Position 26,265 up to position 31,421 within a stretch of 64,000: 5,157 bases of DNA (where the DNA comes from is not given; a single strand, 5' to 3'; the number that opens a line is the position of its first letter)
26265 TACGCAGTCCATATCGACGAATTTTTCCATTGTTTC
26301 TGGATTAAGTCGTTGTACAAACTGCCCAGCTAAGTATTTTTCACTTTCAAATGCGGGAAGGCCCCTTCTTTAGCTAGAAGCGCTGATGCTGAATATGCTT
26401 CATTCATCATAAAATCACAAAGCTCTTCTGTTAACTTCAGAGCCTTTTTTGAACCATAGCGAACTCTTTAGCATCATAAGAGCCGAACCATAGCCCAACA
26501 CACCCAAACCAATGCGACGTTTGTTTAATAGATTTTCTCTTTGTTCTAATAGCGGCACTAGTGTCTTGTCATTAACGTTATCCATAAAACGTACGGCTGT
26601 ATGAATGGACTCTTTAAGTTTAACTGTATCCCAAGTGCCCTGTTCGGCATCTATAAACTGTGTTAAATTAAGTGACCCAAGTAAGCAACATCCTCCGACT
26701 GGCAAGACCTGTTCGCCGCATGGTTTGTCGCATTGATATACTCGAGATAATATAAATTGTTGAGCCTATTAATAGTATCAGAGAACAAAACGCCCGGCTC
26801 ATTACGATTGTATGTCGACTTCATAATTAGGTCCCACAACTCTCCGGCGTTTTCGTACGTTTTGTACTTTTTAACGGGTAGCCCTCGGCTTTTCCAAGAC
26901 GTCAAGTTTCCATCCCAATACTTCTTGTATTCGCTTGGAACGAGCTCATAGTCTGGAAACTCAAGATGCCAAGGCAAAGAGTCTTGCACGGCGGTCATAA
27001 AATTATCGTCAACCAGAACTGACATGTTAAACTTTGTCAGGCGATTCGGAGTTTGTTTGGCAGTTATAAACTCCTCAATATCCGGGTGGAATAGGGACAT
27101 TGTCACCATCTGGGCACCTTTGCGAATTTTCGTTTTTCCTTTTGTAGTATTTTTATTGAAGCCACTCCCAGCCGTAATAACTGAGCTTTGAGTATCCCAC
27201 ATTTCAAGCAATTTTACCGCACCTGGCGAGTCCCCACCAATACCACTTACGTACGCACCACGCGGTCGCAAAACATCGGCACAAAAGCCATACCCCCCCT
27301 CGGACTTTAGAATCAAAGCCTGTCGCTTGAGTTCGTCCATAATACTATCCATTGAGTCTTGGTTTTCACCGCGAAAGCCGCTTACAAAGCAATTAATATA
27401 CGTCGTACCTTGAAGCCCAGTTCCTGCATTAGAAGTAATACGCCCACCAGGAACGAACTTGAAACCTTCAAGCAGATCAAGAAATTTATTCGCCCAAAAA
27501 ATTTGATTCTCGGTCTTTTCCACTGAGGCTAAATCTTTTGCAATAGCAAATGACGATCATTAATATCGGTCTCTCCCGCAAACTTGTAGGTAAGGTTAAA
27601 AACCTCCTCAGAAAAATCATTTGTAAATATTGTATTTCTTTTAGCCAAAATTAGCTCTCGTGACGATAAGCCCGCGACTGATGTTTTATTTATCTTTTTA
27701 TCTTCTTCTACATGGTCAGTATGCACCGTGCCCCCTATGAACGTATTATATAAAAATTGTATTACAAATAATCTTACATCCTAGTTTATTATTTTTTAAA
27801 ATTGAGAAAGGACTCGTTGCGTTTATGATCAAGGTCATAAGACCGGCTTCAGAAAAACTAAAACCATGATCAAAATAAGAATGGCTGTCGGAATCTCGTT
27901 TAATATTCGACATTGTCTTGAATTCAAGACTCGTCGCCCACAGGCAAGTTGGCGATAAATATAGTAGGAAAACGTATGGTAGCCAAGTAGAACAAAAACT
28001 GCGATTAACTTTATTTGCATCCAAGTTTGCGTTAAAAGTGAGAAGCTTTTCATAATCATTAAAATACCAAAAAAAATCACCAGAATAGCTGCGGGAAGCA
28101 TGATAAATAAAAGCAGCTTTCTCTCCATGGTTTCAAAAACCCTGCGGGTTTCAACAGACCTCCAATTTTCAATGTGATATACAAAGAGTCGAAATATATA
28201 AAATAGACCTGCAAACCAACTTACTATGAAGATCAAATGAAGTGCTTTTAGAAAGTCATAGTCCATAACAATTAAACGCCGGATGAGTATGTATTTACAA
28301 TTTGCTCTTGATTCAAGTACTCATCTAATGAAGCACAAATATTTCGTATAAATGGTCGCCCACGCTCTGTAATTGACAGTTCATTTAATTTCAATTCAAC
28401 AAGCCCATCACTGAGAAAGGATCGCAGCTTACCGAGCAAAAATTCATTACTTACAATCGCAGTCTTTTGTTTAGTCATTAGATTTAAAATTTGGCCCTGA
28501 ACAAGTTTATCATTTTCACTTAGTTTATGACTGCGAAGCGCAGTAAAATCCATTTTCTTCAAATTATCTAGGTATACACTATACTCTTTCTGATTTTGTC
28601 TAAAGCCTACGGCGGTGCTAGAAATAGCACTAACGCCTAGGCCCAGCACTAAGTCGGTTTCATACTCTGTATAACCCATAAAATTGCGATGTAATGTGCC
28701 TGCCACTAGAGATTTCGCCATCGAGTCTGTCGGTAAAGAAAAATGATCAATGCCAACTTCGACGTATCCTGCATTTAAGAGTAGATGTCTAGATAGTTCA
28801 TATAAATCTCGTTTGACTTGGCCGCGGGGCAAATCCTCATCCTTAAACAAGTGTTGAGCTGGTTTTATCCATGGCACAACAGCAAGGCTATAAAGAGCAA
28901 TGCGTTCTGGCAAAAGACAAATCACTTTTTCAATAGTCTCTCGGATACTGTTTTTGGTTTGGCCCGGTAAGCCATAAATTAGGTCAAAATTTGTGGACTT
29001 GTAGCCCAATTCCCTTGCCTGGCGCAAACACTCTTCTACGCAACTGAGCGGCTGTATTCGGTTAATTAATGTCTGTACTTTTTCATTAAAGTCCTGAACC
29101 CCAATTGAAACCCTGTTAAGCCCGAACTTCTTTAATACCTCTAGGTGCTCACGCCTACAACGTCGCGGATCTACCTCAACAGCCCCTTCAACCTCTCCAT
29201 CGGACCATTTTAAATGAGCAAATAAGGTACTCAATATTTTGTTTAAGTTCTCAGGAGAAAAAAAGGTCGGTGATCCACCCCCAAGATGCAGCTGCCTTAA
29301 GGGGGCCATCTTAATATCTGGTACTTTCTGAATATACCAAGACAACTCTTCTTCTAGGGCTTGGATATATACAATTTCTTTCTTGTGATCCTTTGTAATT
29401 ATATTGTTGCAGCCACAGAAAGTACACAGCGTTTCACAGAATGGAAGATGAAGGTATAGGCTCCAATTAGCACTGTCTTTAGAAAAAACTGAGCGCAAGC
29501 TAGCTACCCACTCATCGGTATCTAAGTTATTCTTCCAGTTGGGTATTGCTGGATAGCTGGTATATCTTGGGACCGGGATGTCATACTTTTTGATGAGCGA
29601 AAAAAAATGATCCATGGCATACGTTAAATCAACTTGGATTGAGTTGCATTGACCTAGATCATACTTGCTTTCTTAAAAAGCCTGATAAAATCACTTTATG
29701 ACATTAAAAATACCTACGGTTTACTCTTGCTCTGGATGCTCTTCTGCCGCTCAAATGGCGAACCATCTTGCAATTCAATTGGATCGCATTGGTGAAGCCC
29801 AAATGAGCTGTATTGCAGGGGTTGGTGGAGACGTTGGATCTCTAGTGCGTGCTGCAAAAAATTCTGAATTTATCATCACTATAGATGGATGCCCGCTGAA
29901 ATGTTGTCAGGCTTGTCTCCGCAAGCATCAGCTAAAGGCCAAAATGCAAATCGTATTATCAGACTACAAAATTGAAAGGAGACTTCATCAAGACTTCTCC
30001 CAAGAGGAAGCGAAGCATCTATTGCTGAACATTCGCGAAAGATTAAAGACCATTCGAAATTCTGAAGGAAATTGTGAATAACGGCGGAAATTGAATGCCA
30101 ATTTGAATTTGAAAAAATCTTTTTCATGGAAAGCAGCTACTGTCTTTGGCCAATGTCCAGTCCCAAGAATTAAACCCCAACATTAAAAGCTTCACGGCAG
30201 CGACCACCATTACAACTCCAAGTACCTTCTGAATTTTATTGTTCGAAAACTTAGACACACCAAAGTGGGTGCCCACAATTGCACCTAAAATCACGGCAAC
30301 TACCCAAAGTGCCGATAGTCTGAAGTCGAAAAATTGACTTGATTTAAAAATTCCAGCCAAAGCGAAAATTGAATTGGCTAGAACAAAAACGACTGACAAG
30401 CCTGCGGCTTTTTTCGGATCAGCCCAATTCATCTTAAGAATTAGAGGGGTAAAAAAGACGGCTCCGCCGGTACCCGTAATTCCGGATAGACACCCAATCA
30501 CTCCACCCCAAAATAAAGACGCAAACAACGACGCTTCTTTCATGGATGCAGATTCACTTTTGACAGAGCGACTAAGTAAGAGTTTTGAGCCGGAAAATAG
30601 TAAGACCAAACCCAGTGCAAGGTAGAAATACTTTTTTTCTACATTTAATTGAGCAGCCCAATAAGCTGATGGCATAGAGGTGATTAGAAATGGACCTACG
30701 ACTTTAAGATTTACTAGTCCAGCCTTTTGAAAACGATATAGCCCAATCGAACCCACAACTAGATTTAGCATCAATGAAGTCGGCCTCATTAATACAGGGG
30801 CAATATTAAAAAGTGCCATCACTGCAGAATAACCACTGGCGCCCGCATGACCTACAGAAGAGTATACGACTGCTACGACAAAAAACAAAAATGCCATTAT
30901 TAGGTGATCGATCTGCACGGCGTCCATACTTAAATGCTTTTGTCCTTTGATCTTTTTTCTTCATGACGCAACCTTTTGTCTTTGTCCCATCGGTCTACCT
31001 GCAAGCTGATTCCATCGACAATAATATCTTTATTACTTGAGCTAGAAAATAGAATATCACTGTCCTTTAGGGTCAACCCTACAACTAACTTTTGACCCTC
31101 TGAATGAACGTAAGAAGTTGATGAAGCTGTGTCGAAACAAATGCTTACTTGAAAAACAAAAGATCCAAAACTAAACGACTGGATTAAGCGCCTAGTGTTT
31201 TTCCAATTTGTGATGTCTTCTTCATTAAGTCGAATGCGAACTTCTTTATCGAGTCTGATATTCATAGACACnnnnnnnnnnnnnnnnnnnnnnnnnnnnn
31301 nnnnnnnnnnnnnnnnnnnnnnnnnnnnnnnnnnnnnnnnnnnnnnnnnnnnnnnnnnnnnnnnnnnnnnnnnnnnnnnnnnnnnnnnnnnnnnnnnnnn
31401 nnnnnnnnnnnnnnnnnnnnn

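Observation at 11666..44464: Eight copies of a 14-bp palindrome (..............) define a Dnr/NnrR-type anaerobic regulon across 33 kb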

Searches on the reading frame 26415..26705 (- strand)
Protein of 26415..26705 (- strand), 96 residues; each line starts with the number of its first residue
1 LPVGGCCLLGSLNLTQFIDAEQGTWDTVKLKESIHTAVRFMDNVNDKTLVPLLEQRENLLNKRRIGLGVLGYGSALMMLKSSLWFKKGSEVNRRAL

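Call 6: search_protein_families(library=pfam, proteins=[window:26415-26705:-])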
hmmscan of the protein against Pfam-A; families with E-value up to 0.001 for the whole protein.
window:26415-26705:- (96 aa): 1 family
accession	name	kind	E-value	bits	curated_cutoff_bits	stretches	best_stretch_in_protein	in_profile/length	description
PF02867.20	Ribonuc_red_lgC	-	4e-16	59.2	23.9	1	6-93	226-312/523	Ribonucleotide reductase, barrel domain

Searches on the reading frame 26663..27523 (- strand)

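Call 6: search_protein_families(library=pfam, proteins=[window:26663-27523:-])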
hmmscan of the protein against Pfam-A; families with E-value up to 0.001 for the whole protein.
window:26663-27523:- (286 aa): 2 families
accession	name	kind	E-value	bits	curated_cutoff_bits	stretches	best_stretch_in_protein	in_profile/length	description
PF02867.20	Ribonuc_red_lgC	-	3.1e-40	138.7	23.9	1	45-267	3-210/523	Ribonucleotide reductase, barrel domain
PF00317.26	Ribonuc_red_lgN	-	0.0009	19.7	28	0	6-37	45-76/77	Ribonucleotide reductase, all-alpha domain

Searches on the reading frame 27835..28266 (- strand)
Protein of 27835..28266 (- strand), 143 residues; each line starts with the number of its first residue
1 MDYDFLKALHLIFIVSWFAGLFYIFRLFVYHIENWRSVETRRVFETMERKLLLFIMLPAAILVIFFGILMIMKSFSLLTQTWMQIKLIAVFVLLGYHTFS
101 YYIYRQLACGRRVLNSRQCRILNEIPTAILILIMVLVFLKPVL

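Call 6: search_protein_families(library=pfam, proteins=[window:27835-28266:-])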
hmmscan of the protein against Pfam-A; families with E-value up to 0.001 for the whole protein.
window:27835-28266:- (143 aa): 1 family
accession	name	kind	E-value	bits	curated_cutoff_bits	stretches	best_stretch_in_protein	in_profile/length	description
PF03653.18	UPF0093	-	2.8e-41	141.7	34.2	1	3-141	5-145/146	Uncharacterised protein family (UPF0093)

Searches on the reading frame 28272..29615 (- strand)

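Call 6: search_protein_families(library=pfam, proteins=[window:28272-29615:-])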
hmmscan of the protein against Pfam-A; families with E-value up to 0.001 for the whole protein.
window:28272-29615:- (447 aa): 1 family
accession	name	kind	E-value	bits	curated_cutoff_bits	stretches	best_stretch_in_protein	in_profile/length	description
PF04055.27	Radical_SAM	-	2e-22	80.6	29.5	1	55-230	2-165/166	Radical SAM superfamily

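Call 32: search_protein_families(library=ncbifam, max_evalue=0.001, proteins=[window:28272-29615:-])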
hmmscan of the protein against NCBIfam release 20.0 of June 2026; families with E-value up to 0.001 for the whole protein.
window:28272-29615:- (447 aa): 21 families
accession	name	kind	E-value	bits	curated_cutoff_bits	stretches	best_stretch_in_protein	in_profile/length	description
TIGR00538.1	hemN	equivalog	1.4e-114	383.4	324.95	1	5-438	5-446/454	oxygen-independent coproporphyrinogen III oxidase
NF006067.1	PRK08208.1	equivalog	2e-50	172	380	1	39-334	23-301/427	STM4012 family radical SAM protein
TIGR00539.1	hemN_rel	equivalog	9.1e-46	156.6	205.4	1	52-373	2-303/361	radical SAM family heme chaperone HemW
TIGR03994.1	rSAM_HemZ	equivalog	8.3e-38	130.5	321.4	1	48-246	82-278/401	coproporphyrinogen dehydrogenase HemZ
TIGR04107.1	rSAM_HutW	equivalog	2.1e-37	129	400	1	28-295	16-283/419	heme anaerobic degradation radical SAM methyltransferase ChuW/HutW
NF006064.0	PRK08207.2-2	equivalog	2.9e-29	102.4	504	1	47-267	141-357/465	coproporphyrinogen III oxidase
NF006060.0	PRK08207.1-3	equivalog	3.7e-29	101.8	653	1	41-248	140-348/477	coproporphyrinogen III oxidase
NF004567.0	PRK05904.1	equivalog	2.4e-27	96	355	1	52-246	8-194/353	coproporphyrinogen III oxidase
NF005133.0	PRK06582.1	equivalog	3.7e-26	92.1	597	1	50-369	11-318/390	coproporphyrinogen III oxidase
NF006385.0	PRK08629.1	equivalog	2.7e-25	89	355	1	30-249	33-241/439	coproporphyrinogen III oxidase family protein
NF006063.0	PRK08207.2-1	equivalog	3.9e-24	85.2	1074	1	44-246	186-388/518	coproporphyrinogen III oxidase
NF006062.0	PRK08207.1-5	equivalog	1.4e-22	80.2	1007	1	41-246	139-345/476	coproporphyrinogen III oxidase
NF006061.0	PRK08207.1-4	equivalog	5.2e-21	75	702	1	50-245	173-369/501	coproporphyrinogen III oxidase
NF006065.0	PRK08207.2-4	equivalog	5.6e-21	75.1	922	1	47-285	165-406/484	coproporphyrinogen III oxidase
NF006066.0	PRK08207.2-5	equivalog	3e-18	65.7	1117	1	50-247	190-387/518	coproporphyrinogen III oxidase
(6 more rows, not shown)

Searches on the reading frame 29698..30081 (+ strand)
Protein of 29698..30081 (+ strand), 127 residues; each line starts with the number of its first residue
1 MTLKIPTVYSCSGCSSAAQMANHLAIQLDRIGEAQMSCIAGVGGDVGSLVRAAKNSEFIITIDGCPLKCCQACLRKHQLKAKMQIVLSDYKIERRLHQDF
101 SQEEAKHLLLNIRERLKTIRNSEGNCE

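Call 6: search_protein_families(library=pfam, proteins=[window:29698-30081:+])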
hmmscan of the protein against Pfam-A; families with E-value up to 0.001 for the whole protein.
window:29698-30081:+ (127 aa): 1 family
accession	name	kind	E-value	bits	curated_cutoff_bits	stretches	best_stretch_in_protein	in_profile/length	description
PF08859.16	DGC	-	5.9e-31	107.1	27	1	8-108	2-102/106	DGC domain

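Call 46: find_homologous_proteins(query=window:29698-30078:+, max_evalue=1e-10)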
Query window:29698-30078:+ (127 aa): 5241 proteins with E <= 1e-10 among 5248 candidates; the best 120 are listed.
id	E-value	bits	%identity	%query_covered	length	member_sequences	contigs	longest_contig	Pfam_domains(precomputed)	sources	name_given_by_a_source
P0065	5.5e-78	277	100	100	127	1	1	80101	PF08859.17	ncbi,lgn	ncbi:MAG: putative zinc-binding protein [Bdellovibrionales bacterium]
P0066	3.8e-62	226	82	100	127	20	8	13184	PF08859.17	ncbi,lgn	-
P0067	5.1e-48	180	78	85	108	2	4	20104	PF08859.17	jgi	jgi:uncharacterized metal-binding protein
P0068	5.4e-45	170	68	98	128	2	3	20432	PF08859.17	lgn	-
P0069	9.4e-40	153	62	89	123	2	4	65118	PF08859.17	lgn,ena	-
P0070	3.3e-39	152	63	94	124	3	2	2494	PF08859.17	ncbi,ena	-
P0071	8.0e-39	150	56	94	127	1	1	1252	PF08859.17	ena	-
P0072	8.6e-39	150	66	85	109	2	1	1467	PF08859.17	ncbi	-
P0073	9.7e-39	150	55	94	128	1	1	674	PF08859.17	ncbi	-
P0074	1.0e-38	150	59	89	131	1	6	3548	PF08859.17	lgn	-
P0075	1.7e-38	149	59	88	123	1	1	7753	PF08859.17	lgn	-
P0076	1.9e-38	149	55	95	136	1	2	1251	PF08859.17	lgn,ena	-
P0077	2.0e-38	149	57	90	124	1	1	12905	PF08859.17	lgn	-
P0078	2.6e-38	149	63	82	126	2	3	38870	PF08859.17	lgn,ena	-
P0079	2.7e-38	149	56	96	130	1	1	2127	PF08859.17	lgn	-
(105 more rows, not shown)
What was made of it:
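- Tried and rejected: The DGC protein is 100% identical to one from a "MAG: Bdellovibrionales bacterium" on an 80-kb contig (call 46).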

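Call 47: find_encoding_contigs(protein=P0066, flank=6000, max_places=1)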
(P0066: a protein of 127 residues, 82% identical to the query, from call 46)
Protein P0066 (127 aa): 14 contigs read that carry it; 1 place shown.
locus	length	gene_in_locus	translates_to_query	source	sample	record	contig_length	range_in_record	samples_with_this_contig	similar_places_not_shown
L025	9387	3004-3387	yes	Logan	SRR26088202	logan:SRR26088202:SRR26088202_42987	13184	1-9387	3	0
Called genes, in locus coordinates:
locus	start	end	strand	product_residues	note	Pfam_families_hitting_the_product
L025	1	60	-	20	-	?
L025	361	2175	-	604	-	PF13597:NRDD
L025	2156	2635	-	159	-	PF13353:Fer4_12, PF04055:Radical_SAM (weak)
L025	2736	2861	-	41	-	-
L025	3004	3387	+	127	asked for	PF08859:DGC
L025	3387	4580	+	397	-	PF08447:PAS_3, PF00015:MCPsignal (faint)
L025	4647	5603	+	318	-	PF01814:Hemerythrin, PF13426:PAS_9 (faint), PF13596:PAS_10, PF08448:PAS_4 (weak)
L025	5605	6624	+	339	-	PF02628:COX15-CtaA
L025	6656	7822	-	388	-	PF02771:Acyl-CoA_dh_N, PF02770:Acyl-CoA_dh_M, PF00441:Acyl-CoA_dh_1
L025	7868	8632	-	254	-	PF01925:TauE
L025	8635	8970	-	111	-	-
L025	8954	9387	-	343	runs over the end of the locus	PF00899:ThiF, PF00581:Rhodanese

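Call 48: find_encoding_contigs(protein=P0068, flank=6000, max_places=1)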
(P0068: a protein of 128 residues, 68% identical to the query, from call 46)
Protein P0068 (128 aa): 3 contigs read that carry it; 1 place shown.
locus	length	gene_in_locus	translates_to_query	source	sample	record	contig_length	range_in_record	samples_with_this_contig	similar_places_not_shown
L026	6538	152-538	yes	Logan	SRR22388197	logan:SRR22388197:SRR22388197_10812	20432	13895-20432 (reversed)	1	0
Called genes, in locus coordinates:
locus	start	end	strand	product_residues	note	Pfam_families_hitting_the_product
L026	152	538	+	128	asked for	PF08859:DGC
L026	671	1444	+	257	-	-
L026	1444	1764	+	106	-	-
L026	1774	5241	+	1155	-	PF00384:Molybdopterin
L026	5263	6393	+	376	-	PF13187:Fer4_9 (faint), PF00037:Fer4 (faint), PF12797:Fer4_2 (faint), PF12837:Fer4_6 (faint), PF12838:Fer4_7 (weak), PF13237:Fer4_10 (weak), PF13247:Fer4_11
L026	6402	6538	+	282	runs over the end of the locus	PF09459:EB_dh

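Call 49: find_encoding_contigs(protein=P0069, flank=6000, max_places=1)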
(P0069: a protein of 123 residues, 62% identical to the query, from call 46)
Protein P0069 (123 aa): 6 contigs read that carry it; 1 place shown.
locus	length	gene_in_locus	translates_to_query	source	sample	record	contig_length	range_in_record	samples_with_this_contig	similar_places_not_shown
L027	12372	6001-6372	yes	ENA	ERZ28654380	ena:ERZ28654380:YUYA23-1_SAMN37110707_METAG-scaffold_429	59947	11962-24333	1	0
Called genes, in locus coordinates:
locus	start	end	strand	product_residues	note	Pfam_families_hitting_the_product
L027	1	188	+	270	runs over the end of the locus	PF09949:APP1_cat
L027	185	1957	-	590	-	PF05057:DUF676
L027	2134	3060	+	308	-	PF07819:PGAP1 (weak)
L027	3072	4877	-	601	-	PF20551:DUF6765 (faint)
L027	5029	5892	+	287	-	PF00892:EamA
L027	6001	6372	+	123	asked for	PF08859:DGC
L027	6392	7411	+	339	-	PF02628:COX15-CtaA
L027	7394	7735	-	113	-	PF01817:CM_2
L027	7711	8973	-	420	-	PF01136:Peptidase_U32, PF16325:Peptidase_U32_C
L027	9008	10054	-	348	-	PF02775:TPP_enzyme_C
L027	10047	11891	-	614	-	PF01558:POR, PF01855:POR_N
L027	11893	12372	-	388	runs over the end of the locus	PF02771:Acyl-CoA_dh_N, PF02770:Acyl-CoA_dh_M, PF00441:Acyl-CoA_dh_1, PF08028:Acyl-CoA_dh_2 (weak)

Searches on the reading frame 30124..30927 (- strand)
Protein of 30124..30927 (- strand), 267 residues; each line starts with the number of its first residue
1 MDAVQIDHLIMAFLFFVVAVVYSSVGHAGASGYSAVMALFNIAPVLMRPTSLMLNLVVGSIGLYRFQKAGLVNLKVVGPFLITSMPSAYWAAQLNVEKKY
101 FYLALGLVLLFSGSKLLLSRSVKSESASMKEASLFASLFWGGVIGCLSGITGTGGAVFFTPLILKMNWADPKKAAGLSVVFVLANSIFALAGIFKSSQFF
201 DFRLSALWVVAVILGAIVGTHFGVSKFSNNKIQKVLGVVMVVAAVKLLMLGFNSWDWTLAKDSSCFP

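Call 7: search_protein_families(library=pfam, proteins=[window:30124-30927:-])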
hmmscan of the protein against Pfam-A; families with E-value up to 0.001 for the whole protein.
window:30124-30927:- (267 aa): 1 family
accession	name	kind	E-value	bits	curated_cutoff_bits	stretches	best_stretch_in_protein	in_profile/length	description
PF01925.25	TauE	-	1.3e-29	104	32.6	1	12-247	2-237/237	Sulfite exporter TauE/SafE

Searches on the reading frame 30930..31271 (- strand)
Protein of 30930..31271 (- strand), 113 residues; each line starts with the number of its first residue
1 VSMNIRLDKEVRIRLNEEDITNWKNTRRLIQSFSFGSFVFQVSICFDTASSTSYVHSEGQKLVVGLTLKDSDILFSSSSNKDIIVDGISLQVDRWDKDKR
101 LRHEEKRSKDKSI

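Call 7: search_protein_families(library=pfam, proteins=[window:30930-31271:-])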
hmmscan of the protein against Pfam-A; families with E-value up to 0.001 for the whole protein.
window:30930-31271:- (113 aa): 0 families

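Call 31: search_protein_families(library=pfam, max_evalue=1, proteins=[window:30930-31271:-])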
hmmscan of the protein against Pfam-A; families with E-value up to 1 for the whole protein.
window:30930-31271:- (113 aa): 2 families
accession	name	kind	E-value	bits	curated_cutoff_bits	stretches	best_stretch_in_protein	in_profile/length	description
PF22668.1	DUF7009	-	0.0015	19.2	27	1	3-71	1-70/119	Family of unknown function (DUF7009)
PF13617.11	Lipoprotein_19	-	0.18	12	25.8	1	3-18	9-24/34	YnbE-like lipoprotein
